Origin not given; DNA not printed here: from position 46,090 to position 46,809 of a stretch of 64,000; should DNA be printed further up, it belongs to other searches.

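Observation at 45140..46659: Compact three-gene operon: DNPH1-like nucleotide N-glycosidase, FGase-family hydrolase and a Cys/His-cluster protein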

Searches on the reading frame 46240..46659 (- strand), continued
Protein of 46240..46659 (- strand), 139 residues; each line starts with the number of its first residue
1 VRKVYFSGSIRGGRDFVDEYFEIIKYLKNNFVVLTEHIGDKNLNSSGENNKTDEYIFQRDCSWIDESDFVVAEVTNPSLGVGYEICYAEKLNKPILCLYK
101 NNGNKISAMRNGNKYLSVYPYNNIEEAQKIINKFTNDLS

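Call 51: find_encoding_contigs(protein=P0192, flank=6000, max_places=2)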
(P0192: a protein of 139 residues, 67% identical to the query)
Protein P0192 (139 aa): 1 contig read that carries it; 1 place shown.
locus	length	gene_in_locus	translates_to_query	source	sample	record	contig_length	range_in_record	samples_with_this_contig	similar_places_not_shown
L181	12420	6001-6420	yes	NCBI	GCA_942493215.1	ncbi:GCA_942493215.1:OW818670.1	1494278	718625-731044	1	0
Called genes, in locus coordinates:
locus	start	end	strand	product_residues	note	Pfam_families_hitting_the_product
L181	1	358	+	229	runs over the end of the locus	PF00561:Abhydrolase_1, PF12146:Hydrolase_4, PF12695:Abhydrolase_5 (faint), PF12697:Abhydrolase_6, PF07819:PGAP1 (weak), PF00326:Peptidase_S9, PF03959:FSH1 (weak), PF12740:PETase (weak), +4 more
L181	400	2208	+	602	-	PF09972:DUF2207 (weak), PF20990:DUF2207_C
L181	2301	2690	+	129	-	PF00376:MerR, PF13411:MerR_1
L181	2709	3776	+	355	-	PF02534:T4SS-DNA_transf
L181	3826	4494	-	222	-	PF09360:zf-CDGSH, PF06902:Fer4_19, PF09360:zf-CDGSH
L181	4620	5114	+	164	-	PF01625:PMSR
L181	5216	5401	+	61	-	-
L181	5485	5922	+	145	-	-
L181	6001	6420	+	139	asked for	PF05014:Nuc_deoxyrib_tr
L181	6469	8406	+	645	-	-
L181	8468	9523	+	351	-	-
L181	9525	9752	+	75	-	PF07866:DUF1653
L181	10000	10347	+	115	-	PF03551:PadR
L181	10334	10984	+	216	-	-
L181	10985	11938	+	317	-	PF13349:DUF4097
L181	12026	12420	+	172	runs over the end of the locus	-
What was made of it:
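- L181 has A alone (call 51).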
